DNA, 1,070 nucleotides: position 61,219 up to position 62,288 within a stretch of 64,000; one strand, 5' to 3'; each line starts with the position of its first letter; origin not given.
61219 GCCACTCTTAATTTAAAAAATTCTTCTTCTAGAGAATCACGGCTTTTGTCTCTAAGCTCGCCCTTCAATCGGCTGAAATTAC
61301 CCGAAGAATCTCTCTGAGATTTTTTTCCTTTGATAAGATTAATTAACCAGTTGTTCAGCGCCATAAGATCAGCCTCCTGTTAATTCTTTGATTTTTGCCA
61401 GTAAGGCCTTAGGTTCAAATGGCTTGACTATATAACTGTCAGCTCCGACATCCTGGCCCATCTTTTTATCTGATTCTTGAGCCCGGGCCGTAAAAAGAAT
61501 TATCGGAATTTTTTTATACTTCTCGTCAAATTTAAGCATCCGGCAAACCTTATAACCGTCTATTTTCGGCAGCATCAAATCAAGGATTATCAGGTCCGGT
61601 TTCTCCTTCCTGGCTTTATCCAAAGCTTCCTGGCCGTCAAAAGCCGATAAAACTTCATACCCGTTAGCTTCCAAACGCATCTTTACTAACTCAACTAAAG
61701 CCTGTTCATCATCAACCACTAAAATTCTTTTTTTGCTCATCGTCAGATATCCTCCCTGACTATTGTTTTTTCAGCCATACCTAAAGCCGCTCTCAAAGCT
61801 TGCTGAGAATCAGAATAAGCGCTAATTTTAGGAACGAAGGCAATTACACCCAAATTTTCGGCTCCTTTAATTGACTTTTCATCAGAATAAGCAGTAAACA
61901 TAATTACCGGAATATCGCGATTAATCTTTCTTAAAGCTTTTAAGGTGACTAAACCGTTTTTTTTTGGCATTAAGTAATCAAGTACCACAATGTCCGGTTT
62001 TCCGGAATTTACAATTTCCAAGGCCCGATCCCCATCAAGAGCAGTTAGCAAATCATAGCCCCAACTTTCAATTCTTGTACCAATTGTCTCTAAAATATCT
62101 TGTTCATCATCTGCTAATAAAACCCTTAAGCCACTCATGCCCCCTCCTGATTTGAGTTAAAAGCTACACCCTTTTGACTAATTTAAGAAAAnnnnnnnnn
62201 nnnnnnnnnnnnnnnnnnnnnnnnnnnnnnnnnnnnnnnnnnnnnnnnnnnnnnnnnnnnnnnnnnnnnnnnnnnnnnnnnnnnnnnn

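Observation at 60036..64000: Phosphorelay-like cassette with a free DHp (HisKA-only) protein, immediately upstream of the type IV pilus operon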

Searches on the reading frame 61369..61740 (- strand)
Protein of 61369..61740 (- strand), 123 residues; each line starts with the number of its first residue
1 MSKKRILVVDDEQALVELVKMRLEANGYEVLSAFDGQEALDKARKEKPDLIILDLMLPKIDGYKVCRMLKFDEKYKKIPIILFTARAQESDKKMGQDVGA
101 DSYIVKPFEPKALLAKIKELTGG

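Call 3: search_protein_families(library=pfam, proteins=[window:61369-61740:-], max_evalue=0.01)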
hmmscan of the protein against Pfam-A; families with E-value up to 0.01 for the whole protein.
window:61369-61740:- (123 aa): 2 families
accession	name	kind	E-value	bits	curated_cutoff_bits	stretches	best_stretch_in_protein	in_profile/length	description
PF00072.30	Response_reg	-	3.7e-30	104.8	30.2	1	6-118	1-111/111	Response regulator receiver domain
PF23198.2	PDE8A_N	-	8.8e-05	22.9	29.6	1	5-91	12-99/147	PDE8A-like, N-terminal domain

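Call 37: search_solved_structures(query=window:61369-61740:-, max_evalue=1e-10)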
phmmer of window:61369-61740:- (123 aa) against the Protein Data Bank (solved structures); distinct sequences matched with E-value up to 1e-10: 177 (the best 60 are shown).
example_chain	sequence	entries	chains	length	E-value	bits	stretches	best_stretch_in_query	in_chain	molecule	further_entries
1mvo_A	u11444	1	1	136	3.7e-35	123.5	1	3-120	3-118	PhoP response regulator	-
9g85_A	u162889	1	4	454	2.1e-32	114.7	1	4-121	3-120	Response regulator PleD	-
2wb4_A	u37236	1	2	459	2.2e-32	114.6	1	4-121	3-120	DIGUANYLATE CYCLASE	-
9g86_A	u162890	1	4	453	2.7e-32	114.3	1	4-121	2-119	Response regulator PleD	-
1w25_A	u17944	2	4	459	2.8e-32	114.3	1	4-121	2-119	STALKED-CELL DIFFERENTIATION CONTROLLING PROTEIN | RESPONSE REGULATOR PLED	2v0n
8fk2_A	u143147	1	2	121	1.8e-31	111.7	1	4-118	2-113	Putative response regulator CovR VicR-like protein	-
9dvt_R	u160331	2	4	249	1.3e-30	108.9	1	3-120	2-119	DNA-binding dual master transcriptional regulator RpaA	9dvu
1nxo_A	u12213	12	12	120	3e-30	107.7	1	4-120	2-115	DNA-binding response regulator | Response regulator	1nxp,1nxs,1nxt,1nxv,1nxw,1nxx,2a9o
6eb7_A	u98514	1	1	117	4.2e-30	107.2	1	4-120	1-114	DNA-binding response regulator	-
3f6p_A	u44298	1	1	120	2.3e-29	104.9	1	4-118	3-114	Transcriptional regulatory protein yycF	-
2zwm_A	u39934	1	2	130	2.9e-29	104.6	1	4-118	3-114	Transcriptional regulatory protein yycF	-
6is3_C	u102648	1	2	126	1.8e-27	98.8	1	5-119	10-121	Response regulator ArlR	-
6is1_A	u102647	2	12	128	1.9e-27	98.7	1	5-119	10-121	Response regulator ArlR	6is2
3nhz_A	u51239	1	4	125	6e-27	97.1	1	3-118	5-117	Two component system transcriptional regulator mtrA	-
6azr_B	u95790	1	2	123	1.4e-26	95.9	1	2-120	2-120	Chemotaxis regulator-transmits chemoreceptor signals to flagelllar motor components CheY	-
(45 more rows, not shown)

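Call 90: search_protein_families(library=ncbifam, proteins=[window:61369-61740:-], max_evalue=0.00001)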
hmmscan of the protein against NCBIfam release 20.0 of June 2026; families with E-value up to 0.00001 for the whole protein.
window:61369-61740:- (123 aa): 93 families (the best 25 are shown)
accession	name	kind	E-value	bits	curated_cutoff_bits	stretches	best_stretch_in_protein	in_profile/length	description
TIGR02154.1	PhoB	equivalog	3.6e-39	134.4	296.2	1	3-119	2-118/226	phosphate regulon transcriptional regulator PhoB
NF045944.1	ResRegRpaBCyano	equivalog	1.8e-36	125.7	330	1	7-119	1-110/229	response regulator transcription factor RpaB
NF007135.0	PRK09581.1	equivalog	5.1e-35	121.2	474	1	4-121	3-120/457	PleD family two-component system response regulator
NF040534.1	resp_reg_YycF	equivalog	1.2e-34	119.6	340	1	4-118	1-112/231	response regulator YycF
NF040689.1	MtrAB_MtrA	equivalog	3e-33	115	300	1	6-118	1-110/219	MtrAB system response regulator MtrA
NF033117.2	vanR_ACDEGLN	exception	2.7e-32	112.2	350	1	6-118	1-110/226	VanR-ABDEGLN family response regulator transcription factor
NF008296.0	PRK11083.1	equivalog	7e-32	110.7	273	1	1-119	1-116/228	two-component system response regulator CreB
NF053854.1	RespRegPhoBBctds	equivalog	1.6e-31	109.4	270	1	6-119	1-113/225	two-component system response regulator PhoB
NF007005.1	PRK09468.1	equivalog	1.6e-30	106.2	331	1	3-119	3-117/237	osmolarity response regulator transcription factor OmpR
NF033120.0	vanR_FM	exception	5.1e-30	104.8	460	1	1-117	1-114/231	vancomycin resistance response regulator transcription factor, VanR-F/VanR-M family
NF041733.1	resp_reg_CseB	equivalog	6.6e-29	100.9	350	1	5-119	2-113/228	two-component system response regulator CseB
NF007982.1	PRK10710.1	equivalog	1.6e-28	99.8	380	1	3-120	7-121/235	envelope stress response regulator BaeR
NF007546.0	PRK10161.1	equivalog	2e-27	96.3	471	1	4-119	3-118/229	phosphate response regulator transcription factor PhoB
NF000404.1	vanR-D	exception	2.5e-26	92.6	500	1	4-118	3-113/232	vancomycin resistance response regulator transcription factor VanR-D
TIGR01387.1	cztR_silR_copR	subfamily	4.9e-25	88.5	279.2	1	6-119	1-112/218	heavy metal response regulator transcription factor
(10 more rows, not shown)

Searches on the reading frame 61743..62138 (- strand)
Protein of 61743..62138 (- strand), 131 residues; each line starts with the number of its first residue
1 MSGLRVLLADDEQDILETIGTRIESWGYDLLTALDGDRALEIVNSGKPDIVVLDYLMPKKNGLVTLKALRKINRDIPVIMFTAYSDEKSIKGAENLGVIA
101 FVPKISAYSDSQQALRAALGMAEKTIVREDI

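Call 3: search_protein_families(library=pfam, proteins=[window:61743-62138:-], max_evalue=0.01)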
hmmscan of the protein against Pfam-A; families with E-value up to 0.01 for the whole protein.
window:61743-62138:- (131 aa): 1 family
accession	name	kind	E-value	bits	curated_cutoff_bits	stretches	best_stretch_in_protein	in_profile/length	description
PF00072.30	Response_reg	-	5e-22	78.6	30.2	1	6-110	1-105/111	Response regulator receiver domain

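Call 84: search_solved_structures(query=window:61743-62138:-, max_evalue=1e-8, show_alignments=1)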
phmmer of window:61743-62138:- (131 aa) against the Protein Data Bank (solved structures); distinct sequences matched with E-value up to 1e-8: 58.
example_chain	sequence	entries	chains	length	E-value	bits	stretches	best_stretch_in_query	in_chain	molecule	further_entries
1mvo_A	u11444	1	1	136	2.6e-16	62.9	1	5-104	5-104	PhoP response regulator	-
4uhj_A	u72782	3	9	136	7.6e-16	61.4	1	5-111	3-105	TRANSCRIPTIONAL REGULATORY PROTEIN CPXR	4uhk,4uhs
6ont_A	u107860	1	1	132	1.4e-15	60.5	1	5-94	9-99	Two-component response regulator 1452 receiver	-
1nxo_A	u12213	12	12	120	7.6e-14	54.9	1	5-119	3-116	DNA-binding response regulator | Response regulator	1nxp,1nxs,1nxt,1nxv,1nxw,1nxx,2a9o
6eb7_A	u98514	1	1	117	1.1e-13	54.4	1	5-117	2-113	DNA-binding response regulator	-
8fk2_A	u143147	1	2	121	1.6e-13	53.9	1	5-104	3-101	Putative response regulator CovR VicR-like protein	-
3f6p_A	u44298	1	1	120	4.2e-13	52.5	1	5-102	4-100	Transcriptional regulatory protein yycF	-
2zwm_A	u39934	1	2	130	4.7e-13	52.4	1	5-103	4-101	Transcriptional regulatory protein yycF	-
1ys6_A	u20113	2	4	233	5.7e-13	52.1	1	4-92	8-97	Transcriptional regulatory protein prrA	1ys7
1pey_A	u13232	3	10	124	1.1e-12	51.2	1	4-112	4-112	Sporulation initiation phosphotransferase F | SPORULATION RESPONSE REGULATORY PROTEIN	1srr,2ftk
3a0r_B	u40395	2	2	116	1.1e-12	51.2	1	5-89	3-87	Response regulator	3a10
3a0u_A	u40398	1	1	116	1.2e-12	51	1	5-89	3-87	Response regulator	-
1fsp_A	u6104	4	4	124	1.5e-12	50.8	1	4-112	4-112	STAGE 0 SPORULATION PROTEIN F | SPORULATION RESPONSE REGULATORY PROTEIN | Sporulation initiation phosphotransferase F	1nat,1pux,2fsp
3q15_C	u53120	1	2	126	1.6e-12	50.7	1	4-112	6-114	Sporulation initiation phosphotransferase F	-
1s8n_A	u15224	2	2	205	1.6e-12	50.7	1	5-120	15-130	putative antiterminator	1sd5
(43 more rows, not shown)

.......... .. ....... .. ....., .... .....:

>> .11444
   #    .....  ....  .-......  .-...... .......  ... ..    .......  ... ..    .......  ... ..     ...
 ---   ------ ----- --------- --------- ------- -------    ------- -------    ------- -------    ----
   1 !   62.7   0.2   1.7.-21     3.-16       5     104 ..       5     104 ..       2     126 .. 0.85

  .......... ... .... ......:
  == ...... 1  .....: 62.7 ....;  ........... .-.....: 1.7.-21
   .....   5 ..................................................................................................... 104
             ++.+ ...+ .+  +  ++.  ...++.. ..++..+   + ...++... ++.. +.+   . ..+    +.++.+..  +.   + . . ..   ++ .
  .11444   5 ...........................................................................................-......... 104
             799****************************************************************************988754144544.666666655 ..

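Call 90: search_protein_families(library=ncbifam, proteins=[window:61743-62138:-], max_evalue=0.00001)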
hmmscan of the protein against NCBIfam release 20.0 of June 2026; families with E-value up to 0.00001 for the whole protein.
window:61743-62138:- (131 aa): 74 families (the best 25 are shown)
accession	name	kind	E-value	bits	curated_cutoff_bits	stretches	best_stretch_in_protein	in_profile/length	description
NF045944.1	ResRegRpaBCyano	equivalog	1.1e-19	70.7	330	1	7-101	1-94/229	response regulator transcription factor RpaB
TIGR02154.1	PhoB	equivalog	5.2e-17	61.9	296.2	1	4-102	3-103/226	phosphate regulon transcriptional regulator PhoB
NF040534.1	resp_reg_YycF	equivalog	7.9e-17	61.3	340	1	5-104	2-100/231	response regulator YycF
NF008199.0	PRK10955.1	equivalog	1.8e-16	60.8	341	1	5-105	3-101/232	envelope stress response regulator transcription factor CpxR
NF008469.0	PRK11361.1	equivalog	5.5e-15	55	714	1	5-104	6-105/461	acetoacetate metabolism transcriptional regulator AtoC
NF011695.0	PRK15115.1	equivalog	6.8e-15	54.8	763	1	5-121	8-124/445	two-component system response regulator GlrR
NF040689.1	MtrAB_MtrA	equivalog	7.5e-15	54.9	300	1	6-104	1-98/219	MtrAB system response regulator MtrA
NF052313.1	T9SS_RR_PorX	equivalog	4.8e-14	52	300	1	5-90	2-87/513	T9SS response regulator signal transducer PorX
NF053512.1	nitric_RR_NosR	exception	1.2e-13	50.9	400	1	6-99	1-94/422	response regulator c-di-GMP phosphodiesterase, NosR family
NF033120.0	vanR_FM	exception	1.3e-13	51.2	460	1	1-86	1-86/231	vancomycin resistance response regulator transcription factor, VanR-F/VanR-M family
NF007135.0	PRK09581.1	equivalog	1.8e-13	50.1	474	1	5-93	4-95/457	PleD family two-component system response regulator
NF041733.1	resp_reg_CseB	equivalog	5.6e-13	48.8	350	1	5-104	2-100/228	two-component system response regulator CseB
NF051850.1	RespRegRprY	equivalog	5.7e-13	48.8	370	1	4-103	5-104/234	response regulator transcription factor RprY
NF007546.0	PRK10161.1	equivalog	1.3e-12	47.8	471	1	5-94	4-96/229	phosphate response regulator transcription factor PhoB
NF051870.1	NAssimRespRegNtrX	equivalog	1.9e-12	46.8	600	1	6-102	4-102/452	nitrogen assimilation response regulator NtrX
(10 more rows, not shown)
